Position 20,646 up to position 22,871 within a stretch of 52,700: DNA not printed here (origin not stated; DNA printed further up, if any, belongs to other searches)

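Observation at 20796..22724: Tandem second leucyl-tRNA synthetase with the CP1 editing domain cleanly excised and HIGH degenerated to SVGH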

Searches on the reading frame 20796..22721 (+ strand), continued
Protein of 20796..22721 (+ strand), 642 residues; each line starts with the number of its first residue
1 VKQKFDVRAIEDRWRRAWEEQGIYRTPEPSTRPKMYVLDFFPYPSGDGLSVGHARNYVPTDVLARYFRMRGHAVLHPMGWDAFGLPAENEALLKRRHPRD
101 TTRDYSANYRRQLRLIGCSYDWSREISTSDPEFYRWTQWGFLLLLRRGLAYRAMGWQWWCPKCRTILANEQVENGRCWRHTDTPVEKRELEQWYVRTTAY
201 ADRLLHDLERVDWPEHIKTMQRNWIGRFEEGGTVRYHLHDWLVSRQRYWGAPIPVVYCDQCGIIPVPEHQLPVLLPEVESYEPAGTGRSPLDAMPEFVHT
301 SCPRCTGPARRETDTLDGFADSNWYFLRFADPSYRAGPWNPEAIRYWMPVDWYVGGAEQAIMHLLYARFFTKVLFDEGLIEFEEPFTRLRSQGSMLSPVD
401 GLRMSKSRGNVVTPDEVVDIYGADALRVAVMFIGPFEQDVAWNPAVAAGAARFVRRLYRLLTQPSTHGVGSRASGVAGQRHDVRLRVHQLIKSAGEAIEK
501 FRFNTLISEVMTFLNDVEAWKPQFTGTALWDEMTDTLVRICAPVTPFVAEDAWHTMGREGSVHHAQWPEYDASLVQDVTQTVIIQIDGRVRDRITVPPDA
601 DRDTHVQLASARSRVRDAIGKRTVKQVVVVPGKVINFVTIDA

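Call 15: find_encoding_contigs(protein=P0010, flank=10000, max_places=3)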
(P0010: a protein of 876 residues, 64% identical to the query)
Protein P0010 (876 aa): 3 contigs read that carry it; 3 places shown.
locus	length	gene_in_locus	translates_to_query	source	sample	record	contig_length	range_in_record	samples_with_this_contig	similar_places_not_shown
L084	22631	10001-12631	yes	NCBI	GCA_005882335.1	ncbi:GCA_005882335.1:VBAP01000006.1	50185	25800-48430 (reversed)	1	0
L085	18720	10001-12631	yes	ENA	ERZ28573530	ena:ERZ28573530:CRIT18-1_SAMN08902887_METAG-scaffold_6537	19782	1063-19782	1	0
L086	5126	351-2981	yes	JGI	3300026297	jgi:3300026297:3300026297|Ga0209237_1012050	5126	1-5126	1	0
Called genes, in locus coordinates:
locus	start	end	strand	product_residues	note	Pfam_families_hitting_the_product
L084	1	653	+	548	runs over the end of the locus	PF00575:S1 (faint), PF10150:RNase_E_G, PF20833:RNase_E_G_Thio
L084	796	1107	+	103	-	PF00829:Ribosomal_L21p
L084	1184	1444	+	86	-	PF01016:Ribosomal_L27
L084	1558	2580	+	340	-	PF01018:GTP1_OBG, PF01926:MMR_HSR1, PF02421:FeoB_N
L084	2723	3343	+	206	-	PF01467:CTP_transf_like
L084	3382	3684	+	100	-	PF02410:RsfS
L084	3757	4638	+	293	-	PF00583:Acetyltransf_1 (faint)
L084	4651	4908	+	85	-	-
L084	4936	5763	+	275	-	PF05036:SPOR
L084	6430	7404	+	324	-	PF01063:Aminotran_4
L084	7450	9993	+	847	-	PF00133:tRNA-synt_1, PF09334:tRNA-synt_1g, PF13603:tRNA-synt_1_2, PF00133:tRNA-synt_1, PF08264:Anticodon_1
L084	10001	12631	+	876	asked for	PF00133:tRNA-synt_1, PF09334:tRNA-synt_1g, PF13603:tRNA-synt_1_2, PF00133:tRNA-synt_1, PF08264:Anticodon_1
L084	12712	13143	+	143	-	PF13581:HATPase_c_2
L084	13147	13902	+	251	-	PF07638:Sigma70_ECF (faint), PF04542:Sigma70_r2, PF13936:HTH_38 (faint), PF13384:HTH_23 (faint), PF04539:Sigma70_r3, PF08281:Sigma70_r4_2, PF04545:Sigma70_r4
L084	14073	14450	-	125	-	PF01740:STAS, PF13466:STAS_2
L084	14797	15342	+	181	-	PF10531:SLBB, PF22461:SLBB_2 (weak), PF14520:HHH_5 (faint), PF00633:HHH, PF12836:HHH_3, PF14716:HHH_8 (faint)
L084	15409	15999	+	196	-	PF07638:Sigma70_ECF, PF04542:Sigma70_r2, PF08281:Sigma70_r4_2, PF04545:Sigma70_r4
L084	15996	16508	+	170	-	PF13490:zf-HC2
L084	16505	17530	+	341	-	PF03888:MucB_RseB (weak)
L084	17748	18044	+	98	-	PF03819:MazG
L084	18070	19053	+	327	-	PF01244:Peptidase_M19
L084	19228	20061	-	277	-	PF00491:Arginase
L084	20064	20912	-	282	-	PF17284:Spermine_synt_N, PF01564:Spermine_synth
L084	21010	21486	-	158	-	PF01862:PvlArgDC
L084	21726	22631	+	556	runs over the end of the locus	-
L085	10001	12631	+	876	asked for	PF00133:tRNA-synt_1, PF09334:tRNA-synt_1g, PF13603:tRNA-synt_1_2, PF00133:tRNA-synt_1, PF08264:Anticodon_1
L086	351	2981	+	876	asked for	PF00133:tRNA-synt_1, PF09334:tRNA-synt_1g, PF13603:tRNA-synt_1_2, PF00133:tRNA-synt_1, PF08264:Anticodon_1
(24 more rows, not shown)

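Call 32: find_encoding_contigs(protein=P0004, flank=10000, max_places=2)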
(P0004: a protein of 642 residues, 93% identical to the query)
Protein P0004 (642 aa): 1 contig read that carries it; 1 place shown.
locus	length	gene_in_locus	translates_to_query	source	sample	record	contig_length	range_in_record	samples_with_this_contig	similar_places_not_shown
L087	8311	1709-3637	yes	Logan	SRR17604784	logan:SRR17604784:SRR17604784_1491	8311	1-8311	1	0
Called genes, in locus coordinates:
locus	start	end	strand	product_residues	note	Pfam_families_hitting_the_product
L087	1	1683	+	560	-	?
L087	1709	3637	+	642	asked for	PF00133:tRNA-synt_1, PF09334:tRNA-synt_1g, PF08264:Anticodon_1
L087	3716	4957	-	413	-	PF07833:Cu_amine_oxidN1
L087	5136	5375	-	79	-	-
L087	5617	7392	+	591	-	PF00939:Na_sulph_symp, PF03600:CitMHS, PF07158:MatC_N (faint), PF02080:TrkA_C, PF00939:Na_sulph_symp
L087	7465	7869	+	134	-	PF13581:HATPase_c_2 (weak)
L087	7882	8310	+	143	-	?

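Call 33: find_encoding_contigs(protein=P0008, flank=10000, max_places=2)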
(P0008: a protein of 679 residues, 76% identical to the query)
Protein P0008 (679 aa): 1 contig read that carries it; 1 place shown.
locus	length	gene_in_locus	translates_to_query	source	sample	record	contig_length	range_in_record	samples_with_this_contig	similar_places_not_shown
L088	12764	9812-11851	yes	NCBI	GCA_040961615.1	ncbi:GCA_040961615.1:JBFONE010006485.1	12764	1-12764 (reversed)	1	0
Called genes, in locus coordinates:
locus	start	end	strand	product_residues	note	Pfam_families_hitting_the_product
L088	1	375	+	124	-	?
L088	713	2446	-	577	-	PF01555:N6_N4_Mtase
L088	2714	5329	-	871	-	PF04851:ResIII (weak)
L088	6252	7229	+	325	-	PF01063:Aminotran_4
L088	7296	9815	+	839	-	PF00133:tRNA-synt_1, PF09334:tRNA-synt_1g, PF13603:tRNA-synt_1_2, PF00133:tRNA-synt_1, PF08264:Anticodon_1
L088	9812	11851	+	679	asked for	PF00133:tRNA-synt_1, PF09334:tRNA-synt_1g, PF08264:Anticodon_1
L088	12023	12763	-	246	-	?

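Call 34: find_encoding_contigs(protein=P0005, flank=10000, max_places=2)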
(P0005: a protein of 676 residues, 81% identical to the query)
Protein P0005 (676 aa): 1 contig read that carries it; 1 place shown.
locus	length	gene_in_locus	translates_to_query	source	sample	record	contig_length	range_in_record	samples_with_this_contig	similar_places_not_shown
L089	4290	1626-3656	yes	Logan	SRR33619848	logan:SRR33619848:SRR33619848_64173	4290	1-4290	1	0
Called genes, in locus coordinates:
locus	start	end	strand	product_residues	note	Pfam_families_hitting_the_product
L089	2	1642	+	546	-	?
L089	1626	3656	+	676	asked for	PF00133:tRNA-synt_1, PF09334:tRNA-synt_1g, PF08264:Anticodon_1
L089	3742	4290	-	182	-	?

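Call 35: find_encoding_contigs(protein=P0034, flank=10000, max_places=2)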
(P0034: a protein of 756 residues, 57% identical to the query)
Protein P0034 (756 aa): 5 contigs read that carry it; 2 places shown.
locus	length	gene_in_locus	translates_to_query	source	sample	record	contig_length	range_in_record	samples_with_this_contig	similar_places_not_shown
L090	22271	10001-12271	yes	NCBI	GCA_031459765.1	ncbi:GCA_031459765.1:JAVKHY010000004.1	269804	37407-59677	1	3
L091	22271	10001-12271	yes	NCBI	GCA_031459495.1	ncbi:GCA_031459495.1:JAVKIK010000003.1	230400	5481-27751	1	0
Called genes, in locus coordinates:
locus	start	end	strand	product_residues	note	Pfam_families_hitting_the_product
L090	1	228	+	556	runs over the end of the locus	PF00575:S1 (faint), PF20833:RNase_E_G_Thio (faint), PF10150:RNase_E_G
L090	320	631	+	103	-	PF00829:Ribosomal_L21p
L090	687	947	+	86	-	PF01016:Ribosomal_L27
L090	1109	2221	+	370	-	PF01018:GTP1_OBG, PF01926:MMR_HSR1, PF02421:FeoB_N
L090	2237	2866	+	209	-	PF01467:CTP_transf_like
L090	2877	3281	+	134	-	PF02410:RsfS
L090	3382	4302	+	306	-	PF00583:Acetyltransf_1, PF13508:Acetyltransf_7 (weak)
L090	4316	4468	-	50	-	PF23470:Zn_ribbon_PF0610 (faint)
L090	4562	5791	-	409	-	PF01844:HNH (weak)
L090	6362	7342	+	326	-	PF01063:Aminotran_4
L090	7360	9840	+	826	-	PF00133:tRNA-synt_1, PF09334:tRNA-synt_1g, PF13603:tRNA-synt_1_2, PF00133:tRNA-synt_1, PF08264:Anticodon_1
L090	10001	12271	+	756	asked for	PF00133:tRNA-synt_1, PF09334:tRNA-synt_1g, PF13603:tRNA-synt_1_2, PF00133:tRNA-synt_1, PF08264:Anticodon_1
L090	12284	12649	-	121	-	PF01740:STAS, PF13466:STAS_2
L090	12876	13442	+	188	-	PF10531:SLBB, PF14716:HHH_8 (faint), PF12836:HHH_3, PF14520:HHH_5 (faint), PF00633:HHH (weak)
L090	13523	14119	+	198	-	PF07638:Sigma70_ECF (faint), PF04542:Sigma70_r2, PF08281:Sigma70_r4_2, PF04545:Sigma70_r4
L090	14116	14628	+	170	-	PF13490:zf-HC2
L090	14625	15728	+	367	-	PF03888:MucB_RseB (weak), PF17131:TP_0789-like (weak)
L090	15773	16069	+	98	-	PF03819:MazG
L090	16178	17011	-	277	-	PF00491:Arginase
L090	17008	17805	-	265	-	PF17284:Spermine_synt_N, PF01564:Spermine_synth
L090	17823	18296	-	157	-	PF01862:PvlArgDC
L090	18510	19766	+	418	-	PF13458:Peripla_BP_6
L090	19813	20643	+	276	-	PF13555:AAA_29 (faint), PF00005:ABC_tran, PF13304:AAA_21 (weak)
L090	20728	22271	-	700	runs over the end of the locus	PF14742:GDE_N_bis, PF06202:GDE_C, PF22422:MGH1-like_GH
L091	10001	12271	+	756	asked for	PF00133:tRNA-synt_1, PF09334:tRNA-synt_1g, PF13603:tRNA-synt_1_2, PF00133:tRNA-synt_1, PF08264:Anticodon_1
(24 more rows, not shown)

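Call 47: predict_structure(alignment_id=A2)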
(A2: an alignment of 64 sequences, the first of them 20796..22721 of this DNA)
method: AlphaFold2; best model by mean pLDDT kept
length: 642 residues; sequences in the alignment: 64
mean_pLDDT: 88.2   pTM: 0.86
mean pLDDT of the five models: 88.2, 87.9, 87.3, 86.4, 85.9
residues with pLDDT >= 90: 386; 70-90: 205; 50-70: 44; < 50: 7
segments of 3 or more residues with pLDDT < 50: 471-473
pLDDT, mean of each block of 10 residues (from residue 1): 75 94 93 92 69 92 98 94 71 76 86 95 86 85 95 91 83 89 92 92 94 91 91 89 79 95 95 82 75 90 97 79 81 91 95 79 86 95 93 87 68 91 98 92 93 96 68 65 90 95 95 94 89 96 98 96 96 73 91 85 90 94 90 88 70
secondary structure, 60 per line:
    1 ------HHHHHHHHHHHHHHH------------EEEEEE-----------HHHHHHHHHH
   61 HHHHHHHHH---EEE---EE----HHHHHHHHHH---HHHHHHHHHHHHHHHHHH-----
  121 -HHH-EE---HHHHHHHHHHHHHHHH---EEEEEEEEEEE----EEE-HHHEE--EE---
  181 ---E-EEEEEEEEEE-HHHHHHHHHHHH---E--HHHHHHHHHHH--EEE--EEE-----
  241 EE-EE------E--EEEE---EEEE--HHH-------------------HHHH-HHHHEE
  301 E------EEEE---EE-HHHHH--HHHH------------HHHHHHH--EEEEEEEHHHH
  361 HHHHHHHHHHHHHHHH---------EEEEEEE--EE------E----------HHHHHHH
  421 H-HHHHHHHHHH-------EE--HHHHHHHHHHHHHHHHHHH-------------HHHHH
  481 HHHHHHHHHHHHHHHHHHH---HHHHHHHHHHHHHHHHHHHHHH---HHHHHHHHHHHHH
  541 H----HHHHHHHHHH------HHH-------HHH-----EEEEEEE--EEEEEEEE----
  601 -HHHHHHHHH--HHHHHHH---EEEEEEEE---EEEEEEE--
elements in order: H7-21 E34-39 H51-69 E73-75 H85-94 H98-115 H131-146 E150-160 E165-167 E186-195 H197-208 H215-225 E228-230 E233-235 E255-258 E262-265 H290-293 H295-298 E299-301 E308-311 H318-322 H325-328 H341-347 E350-356 H357-376 E386-392 H414-421 H423-432 H444-462 H476-499 H503-524 H528-541 H546-555 E580-586 E589-596 H602-610 H613-619 E623-630 E634-640

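Call 54: fold_search(model_id=the predicted structure, library=pdb)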
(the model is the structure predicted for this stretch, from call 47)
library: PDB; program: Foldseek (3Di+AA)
matches with E <= 10: 585; with E <= 0.001: 227
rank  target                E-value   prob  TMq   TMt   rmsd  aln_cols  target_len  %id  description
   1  2bte_A                1.3e-63  1.00  0.82  0.61   7.5       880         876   35  Thermus thermophilus Leucyl-tRNA synthetase complexed with a tRNAleu transcript in the post-editing conformation and a (released 2005-09-15)
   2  7nu8                  3.3e-62  1.00  0.82  0.61   9.2       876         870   31  Crystal Structure of Neisseria gonorrhoeae LeuRS in Complex with the Reaction Intermediate Leu-AMP (released 2022-08-31)
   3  7yp8                  1.2e-61  1.00  0.81  0.61   9.3       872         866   31  Neisseria gonorrhoeae Leucyl-tRNA Synthetase in Complex with Leucyl-sulfamoyl 3-deazaadenosine (released 2024-02-07)
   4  7nu3                  2.4e-61  1.00  0.82  0.63   9.2       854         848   32  Crystal Structure of Neisseria gonorrhoeae LeuRS E169G mutant in Complex with ATP and L-leucinol (released 2022-08-31)
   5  7nu2                  3.4e-61  1.00  0.82  0.61   9.2       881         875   31  Crystal Structure of Neisseria gonorrhoeae LeuRS E169G mutant in Complex with the Reaction Intermediate Leu-AMP (released 2022-08-31)
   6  7nu0                  3.4e-61  1.00  0.80  0.60  10.7       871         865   31  Crystal Structure of Neisseria gonorrhoeae LeuRS L550A mutant in Complex with ATP and L-leucinol (released 2022-09-28)
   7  6q89                  5.4e-61  1.00  0.82  0.62   9.3       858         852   32  Neisseria gonorrhoeae Leucyl-tRNA Synthetase in Complex with the Intermediate Analog 5'-O-(N-(L-Leucyl)-Sulfamoyl)Adenos (released 2019-04-17)
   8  7nu7                  1.6e-60  1.00  0.82  0.63   9.2       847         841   32  Crystal Structure of Neisseria gonorrhoeae LeuRS in Complex with ATP in Conformation 2 (released 2022-08-31)
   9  7nuc                  7.6e-60  1.00  0.80  0.61  10.5       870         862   32  Crystal Structure of Neisseria gonorrhoeae LeuRS L550G mutant in Complex with ATP and L-leucinol (released 2022-08-31)
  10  7nu6                  1.9e-59  1.00  0.82  0.62   9.1       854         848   31  Crystal Structure of Neisseria gonorrhoeae LeuRS in Complex with ATP in Conformation 1 (released 2022-08-31)
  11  7nu9                  6.3e-59  1.00  0.80  0.60  10.6       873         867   31  Crystal Structure of Neisseria gonorrhoeae LeuRS in Complex with ATP and L-leucinol (released 2022-08-31)
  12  3zgz_D                6.6e-59  1.00  0.84  0.63   5.9       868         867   31  Ternary complex of E. coli leucyl-tRNA synthetase, tRNA(leu) and toxic moiety from agrocin 84 (TM84) in aminoacylation (released 2013-01-30)
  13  5on3_D                8.6e-59  1.00  0.85  0.65   6.2       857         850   31  Quaternary complex of mutant T252A of E. coli leucyl-tRNA synthetase with tRNA(leu), leucyl-adenylate analogue, and po (released 2017-11-15)
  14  1h3n                  1.3e-58  1.00  0.81  0.64   4.1       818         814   35  Leucyl-tRNA synthetase from Thermus thermophilus complexed with a sulphamoyl analogue of leucyl-adenylate (released 2002-09-27)
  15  5on2_A                1.9e-58  1.00  0.84  0.63   6.1       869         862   31  Quaternary complex of mutant T252A of E. coli leucyl-tRNA synthetase with tRNA(leu), leucyl-adenylate analogue, and po (released 2017-11-15)
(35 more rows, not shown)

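Call 65: list_cluster_members(proteins=[P0053, P0089, P0072, P0061, P0101, P0110, P0098, P0099, P0017, P0150])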
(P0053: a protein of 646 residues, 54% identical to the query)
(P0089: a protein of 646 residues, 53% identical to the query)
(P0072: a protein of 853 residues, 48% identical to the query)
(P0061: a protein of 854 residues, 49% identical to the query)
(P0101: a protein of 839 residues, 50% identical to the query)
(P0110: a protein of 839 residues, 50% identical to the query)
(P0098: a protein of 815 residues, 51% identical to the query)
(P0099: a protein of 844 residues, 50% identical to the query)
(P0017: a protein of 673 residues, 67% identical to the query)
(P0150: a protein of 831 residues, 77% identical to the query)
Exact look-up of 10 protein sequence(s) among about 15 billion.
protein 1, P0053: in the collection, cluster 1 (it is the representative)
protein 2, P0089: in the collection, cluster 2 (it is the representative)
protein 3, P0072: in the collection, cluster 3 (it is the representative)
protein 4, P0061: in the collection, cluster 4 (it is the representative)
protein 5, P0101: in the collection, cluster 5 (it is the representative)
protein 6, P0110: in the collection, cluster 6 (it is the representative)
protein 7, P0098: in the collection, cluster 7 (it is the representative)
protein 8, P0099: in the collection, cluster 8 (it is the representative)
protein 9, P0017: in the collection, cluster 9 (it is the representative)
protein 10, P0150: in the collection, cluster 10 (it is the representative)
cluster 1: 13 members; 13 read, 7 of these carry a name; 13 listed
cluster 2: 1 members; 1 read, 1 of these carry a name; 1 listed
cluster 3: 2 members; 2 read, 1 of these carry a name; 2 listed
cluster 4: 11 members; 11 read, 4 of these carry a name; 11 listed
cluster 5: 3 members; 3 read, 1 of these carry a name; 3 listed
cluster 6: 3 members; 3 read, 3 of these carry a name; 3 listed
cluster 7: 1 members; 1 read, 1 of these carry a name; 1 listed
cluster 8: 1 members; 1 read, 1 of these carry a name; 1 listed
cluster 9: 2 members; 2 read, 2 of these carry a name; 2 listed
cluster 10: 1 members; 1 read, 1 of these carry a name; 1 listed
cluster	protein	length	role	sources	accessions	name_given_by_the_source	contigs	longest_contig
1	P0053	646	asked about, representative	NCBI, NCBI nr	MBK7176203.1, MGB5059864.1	MAG: leucine--tRNA ligase [Candidatus Promineifilaceae bacterium] | leucine--tRNA ligase [Chloroflexota bacterium]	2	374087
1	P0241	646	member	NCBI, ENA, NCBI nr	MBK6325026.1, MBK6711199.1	MAG: leucine--tRNA ligase [Chloroflexi bacterium] | leucine--tRNA ligase [Chloroflexota bacterium]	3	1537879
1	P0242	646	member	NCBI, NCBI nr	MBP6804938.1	MAG: leucine--tRNA ligase [Chloroflexi bacterium] | leucine--tRNA ligase [Chloroflexota bacterium]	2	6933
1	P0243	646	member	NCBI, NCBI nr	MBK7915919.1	MAG: leucine--tRNA ligase [Chloroflexi bacterium] | leucine--tRNA ligase [Chloroflexota bacterium]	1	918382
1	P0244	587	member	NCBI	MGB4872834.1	MAG: class I tRNA ligase family protein, partial [Candidatus Promineifilaceae bacterium]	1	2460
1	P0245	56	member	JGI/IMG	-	hypothetical protein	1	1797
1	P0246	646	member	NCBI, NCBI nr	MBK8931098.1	MAG: leucine--tRNA ligase [Chloroflexi bacterium] | leucine--tRNA ligase [Chloroflexota bacterium]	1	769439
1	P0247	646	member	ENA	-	-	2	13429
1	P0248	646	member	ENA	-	-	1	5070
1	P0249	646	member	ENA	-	-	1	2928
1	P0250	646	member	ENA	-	-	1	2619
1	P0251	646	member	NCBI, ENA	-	-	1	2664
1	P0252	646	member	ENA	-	-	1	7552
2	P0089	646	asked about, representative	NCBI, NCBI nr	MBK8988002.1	MAG: leucine--tRNA ligase [Chloroflexi bacterium] | leucine--tRNA ligase [Chloroflexota bacterium]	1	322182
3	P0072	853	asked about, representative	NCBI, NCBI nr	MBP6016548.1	MAG: leucine--tRNA ligase [Candidatus Promineofilum sp.] | leucine--tRNA ligase [Promineifilum sp.]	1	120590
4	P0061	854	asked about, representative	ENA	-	-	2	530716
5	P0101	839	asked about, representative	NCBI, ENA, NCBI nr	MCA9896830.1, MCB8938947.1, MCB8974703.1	MAG: leucine--tRNA ligase [Ardenticatenaceae bacterium] | leucine--tRNA ligase [Anaerolineales bacterium]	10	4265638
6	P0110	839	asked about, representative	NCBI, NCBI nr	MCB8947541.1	MAG: leucine--tRNA ligase [Ardenticatenaceae bacterium] | leucine--tRNA ligase [Ardenticatenaceae bacterium]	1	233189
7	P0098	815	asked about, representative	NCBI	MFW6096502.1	MAG: leucine--tRNA ligase [Chloroflexota bacterium]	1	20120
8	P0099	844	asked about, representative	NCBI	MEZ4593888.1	MAG: leucine--tRNA ligase [Chloroflexota bacterium]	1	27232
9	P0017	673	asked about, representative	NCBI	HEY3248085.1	MAG TPA: leucine--tRNA ligase [bacterium]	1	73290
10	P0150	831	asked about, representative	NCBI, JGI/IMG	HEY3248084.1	MAG TPA: leucine--tRNA ligase [bacterium] | leucyl-tRNA synthetase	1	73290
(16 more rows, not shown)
